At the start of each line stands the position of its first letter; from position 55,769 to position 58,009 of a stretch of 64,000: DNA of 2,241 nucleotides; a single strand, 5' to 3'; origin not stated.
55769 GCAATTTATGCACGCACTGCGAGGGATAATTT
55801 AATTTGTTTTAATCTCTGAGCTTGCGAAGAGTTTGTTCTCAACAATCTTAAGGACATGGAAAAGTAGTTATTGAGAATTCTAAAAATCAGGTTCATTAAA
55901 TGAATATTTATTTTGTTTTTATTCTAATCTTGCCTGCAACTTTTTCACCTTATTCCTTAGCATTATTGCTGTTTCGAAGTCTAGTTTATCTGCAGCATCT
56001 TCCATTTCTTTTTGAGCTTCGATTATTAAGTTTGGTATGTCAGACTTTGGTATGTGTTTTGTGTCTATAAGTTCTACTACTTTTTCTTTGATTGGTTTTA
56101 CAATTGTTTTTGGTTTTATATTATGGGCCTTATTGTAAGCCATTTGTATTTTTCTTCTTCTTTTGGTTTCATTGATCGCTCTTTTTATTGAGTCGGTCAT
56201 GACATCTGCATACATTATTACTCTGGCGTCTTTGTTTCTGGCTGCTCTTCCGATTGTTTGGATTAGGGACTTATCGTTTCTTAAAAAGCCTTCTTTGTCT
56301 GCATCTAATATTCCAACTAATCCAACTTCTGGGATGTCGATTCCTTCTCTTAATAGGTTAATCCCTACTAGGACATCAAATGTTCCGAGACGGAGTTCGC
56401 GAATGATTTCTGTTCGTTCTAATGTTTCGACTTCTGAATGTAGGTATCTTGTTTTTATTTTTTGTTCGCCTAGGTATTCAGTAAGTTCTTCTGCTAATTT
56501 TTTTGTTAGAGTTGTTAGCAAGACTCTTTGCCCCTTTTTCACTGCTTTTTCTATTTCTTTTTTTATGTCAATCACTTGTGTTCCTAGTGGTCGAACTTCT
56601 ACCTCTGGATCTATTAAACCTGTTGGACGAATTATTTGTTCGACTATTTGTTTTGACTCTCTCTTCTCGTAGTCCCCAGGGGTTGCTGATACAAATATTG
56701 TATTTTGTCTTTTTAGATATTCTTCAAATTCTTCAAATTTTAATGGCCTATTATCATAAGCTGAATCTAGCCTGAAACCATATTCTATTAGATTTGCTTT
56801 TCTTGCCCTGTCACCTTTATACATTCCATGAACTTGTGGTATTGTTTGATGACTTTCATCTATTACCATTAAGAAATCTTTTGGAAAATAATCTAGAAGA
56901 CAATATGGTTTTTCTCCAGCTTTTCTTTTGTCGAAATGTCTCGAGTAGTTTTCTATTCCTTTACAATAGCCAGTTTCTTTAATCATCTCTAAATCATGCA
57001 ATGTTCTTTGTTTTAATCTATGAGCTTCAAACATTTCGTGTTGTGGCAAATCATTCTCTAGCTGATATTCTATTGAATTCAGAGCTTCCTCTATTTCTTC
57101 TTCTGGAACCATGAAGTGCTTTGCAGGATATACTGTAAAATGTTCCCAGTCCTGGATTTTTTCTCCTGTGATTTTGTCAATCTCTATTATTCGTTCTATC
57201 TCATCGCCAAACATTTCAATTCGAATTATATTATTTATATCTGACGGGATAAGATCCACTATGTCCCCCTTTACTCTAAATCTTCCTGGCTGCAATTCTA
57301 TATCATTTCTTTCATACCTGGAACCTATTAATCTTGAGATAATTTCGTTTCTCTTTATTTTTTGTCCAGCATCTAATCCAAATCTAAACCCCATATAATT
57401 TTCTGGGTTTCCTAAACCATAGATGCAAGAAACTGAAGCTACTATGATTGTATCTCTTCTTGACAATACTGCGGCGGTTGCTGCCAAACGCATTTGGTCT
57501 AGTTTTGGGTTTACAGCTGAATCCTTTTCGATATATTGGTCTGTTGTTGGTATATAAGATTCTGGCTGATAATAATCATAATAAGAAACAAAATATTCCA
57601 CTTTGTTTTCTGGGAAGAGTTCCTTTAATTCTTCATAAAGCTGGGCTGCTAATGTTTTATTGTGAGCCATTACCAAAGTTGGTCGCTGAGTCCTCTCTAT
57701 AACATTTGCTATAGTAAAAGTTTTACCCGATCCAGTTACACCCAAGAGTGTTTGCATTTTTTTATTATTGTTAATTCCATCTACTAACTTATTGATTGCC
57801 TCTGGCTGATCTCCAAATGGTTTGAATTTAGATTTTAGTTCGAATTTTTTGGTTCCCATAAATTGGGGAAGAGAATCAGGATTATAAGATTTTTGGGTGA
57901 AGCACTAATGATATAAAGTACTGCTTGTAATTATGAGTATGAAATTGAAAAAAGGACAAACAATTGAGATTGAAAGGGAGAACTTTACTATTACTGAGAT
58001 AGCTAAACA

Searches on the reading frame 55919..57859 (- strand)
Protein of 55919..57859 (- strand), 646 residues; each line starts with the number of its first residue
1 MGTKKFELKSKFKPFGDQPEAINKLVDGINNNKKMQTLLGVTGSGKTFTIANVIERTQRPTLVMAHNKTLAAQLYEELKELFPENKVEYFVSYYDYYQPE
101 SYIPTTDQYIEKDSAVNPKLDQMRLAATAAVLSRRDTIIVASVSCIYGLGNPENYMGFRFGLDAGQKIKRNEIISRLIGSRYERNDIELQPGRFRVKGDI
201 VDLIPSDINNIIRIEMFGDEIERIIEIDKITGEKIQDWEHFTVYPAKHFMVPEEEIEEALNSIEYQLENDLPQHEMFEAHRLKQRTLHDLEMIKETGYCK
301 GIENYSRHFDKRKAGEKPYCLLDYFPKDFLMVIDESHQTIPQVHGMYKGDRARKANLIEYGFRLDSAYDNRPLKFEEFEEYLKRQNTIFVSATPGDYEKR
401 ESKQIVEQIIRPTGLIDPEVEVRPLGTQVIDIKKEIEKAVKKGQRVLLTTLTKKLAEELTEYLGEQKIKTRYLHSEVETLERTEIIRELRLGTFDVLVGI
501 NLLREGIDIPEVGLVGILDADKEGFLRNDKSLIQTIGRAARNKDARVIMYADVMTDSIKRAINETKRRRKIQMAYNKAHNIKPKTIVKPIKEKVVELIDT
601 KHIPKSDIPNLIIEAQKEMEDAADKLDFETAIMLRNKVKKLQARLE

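Call 12: search_protein_families(library=pfam, proteins=[window:55919-57859:-], max_evalue=0.01)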
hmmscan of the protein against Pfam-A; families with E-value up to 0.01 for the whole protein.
window:55919-57859:- (646 aa): 10 families
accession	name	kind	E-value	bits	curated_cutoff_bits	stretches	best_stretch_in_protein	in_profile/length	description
PF17757.6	UvrB_inter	-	7e-30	103.4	22.9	1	162-249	3-91/91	UvrB interaction domain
PF12344.14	UvrB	-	5.9e-22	77.7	27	1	549-591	1-43/43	Ultra-violet resistance protein B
PF00271.37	Helicase_C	-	2.3e-19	70.1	23.5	1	435-542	9-109/110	Helicase conserved C-terminal domain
PF04851.21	ResIII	-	2.1e-13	50.9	22.5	1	12-88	2-83/164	Type III restriction enzyme, res subunit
PF00270.35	DEAD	-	7.8e-07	29.4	26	1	18-87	4-76/167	DEAD/DEAH box helicase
PF02151.25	UVR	-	1.4e-06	28.3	21.5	1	610-643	2-35/36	UvrB/uvrC motif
PF13245.12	AAA_19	-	2.6e-05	24.9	25.1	0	32-77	10-60/134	AAA domain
PF13604.12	AAA_30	-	0.00015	22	27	0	29-78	14-66/191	AAA domain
PF13401.12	AAA_22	-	0.0013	19.5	27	0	32-88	4-64/130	AAA domain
PF21090.3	P-loop_SecA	-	0.0062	16.6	27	0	432-511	22-99/205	SecA P-loop domain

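Call 45: find_related_loci(query=window:55919-57859:-, collection=genome_contigs, flank=1000)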
Query window:55919-57859:- (646 aa) in genome_contigs; peptide patterns used: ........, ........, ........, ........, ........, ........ (x = any residue, [..] = any of these).
570 stretches matched a pattern; 112 encode a relative of the query (tblastn E <= 1e-3); the best 80 are kept; 80 distinct loci.
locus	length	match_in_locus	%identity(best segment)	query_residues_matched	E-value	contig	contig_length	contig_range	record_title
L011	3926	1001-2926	74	5-646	0e+0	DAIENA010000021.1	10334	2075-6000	MAG TPA_asm: archaeon isolate clean1986 NODE_21_length_10334_cov_13.891586, whole genome shotgun sequence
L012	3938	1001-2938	72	1-646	0e+0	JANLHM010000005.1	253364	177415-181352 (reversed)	MAG: Nanoarchaeota archaeon isolate P6-17 k99_142362, whole genome shotgun sequence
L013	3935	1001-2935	74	1-645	0e+0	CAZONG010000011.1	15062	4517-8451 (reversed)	MAG TPA_asm: Candidatus Woesearchaeota archaeon isolate SRP093185_co1_217 genome assembly, contig: NODE_2675_length_1506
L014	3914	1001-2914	72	1-638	0e+0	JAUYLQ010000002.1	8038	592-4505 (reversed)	MAG: archaeon isolate C24_metabat.bin.40_sub C24_k141_429403, whole genome shotgun sequence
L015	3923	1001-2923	68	5-645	0e+0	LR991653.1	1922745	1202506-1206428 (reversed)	Candidatus Methanoperedenaceae archaeon GB37 isolate gfbio:2ba61e4a-a911-483b-ba5e-e0ad8afd3b38:GoM-Arc1_E37 genome asse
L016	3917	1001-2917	67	5-645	0e+0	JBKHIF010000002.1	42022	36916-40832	MAG: Candidatus Woesearchaeota archaeon isolate D1M13_26 NODE_134_length_42022_cov_5.942407, whole genome shotgun sequen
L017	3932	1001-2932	65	1-645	0e+0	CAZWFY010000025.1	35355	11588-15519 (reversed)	MAG TPA_asm: uncultured Clostridia bacterium isolate binchicken_co67_288 genome assembly, contig: NODE_1110_length_35355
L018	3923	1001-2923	67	5-645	0e+0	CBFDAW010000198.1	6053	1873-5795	MAG TPA_asm: uncultured Thermoplasmata archaeon isolate SRR26215686_concoct_192 genome assembly, contig: ERZ25073477.123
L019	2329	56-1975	65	5-645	0e+0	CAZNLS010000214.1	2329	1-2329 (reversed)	MAG TPA_asm: uncultured Clostridia bacterium isolate binchicken_co275_129 genome assembly, contig: NODE_115717_length_23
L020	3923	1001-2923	62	5-645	0e+0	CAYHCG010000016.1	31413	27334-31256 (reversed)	MAG TPA_asm: Candidatus Woesearchaeota archaeon isolate ERP119705_co10_239 genome assembly, contig: NODE_1161_length_314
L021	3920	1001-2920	63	6-645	0e+0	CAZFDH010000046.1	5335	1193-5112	MAG TPA_asm: Candidatus Woesearchaeota archaeon isolate SRP329715_co1_134 genome assembly, contig: NODE_24189_length_533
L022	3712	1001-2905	60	5-642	0e+0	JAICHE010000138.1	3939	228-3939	MAG: Nitrososphaeraceae archaeon isolate F1_bin.41 k141_1506305_length_3939_cov_7.0000, whole genome shotgun sequence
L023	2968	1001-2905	59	5-642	0e+0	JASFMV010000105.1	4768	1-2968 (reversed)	MAG: Nitrosopumilaceae archaeon isolate D0817S02metaG_Bin_646 D0817S02metaG_FD_scaffold_6705_c1, whole genome shotgun se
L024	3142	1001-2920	59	4-646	0e+0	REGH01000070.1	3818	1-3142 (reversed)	MAG: Nitrosopumilus sp. isolate GoM_MAG4 NODE_18809_length_3818_cov_12.874560, whole genome shotgun sequence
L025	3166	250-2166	59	5-646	0e+0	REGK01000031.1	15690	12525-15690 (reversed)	MAG: Nitrosopumilus sp. isolate GoM_MAG6 NODE_1563_length_15690_cov_28.109619, whole genome shotgun sequence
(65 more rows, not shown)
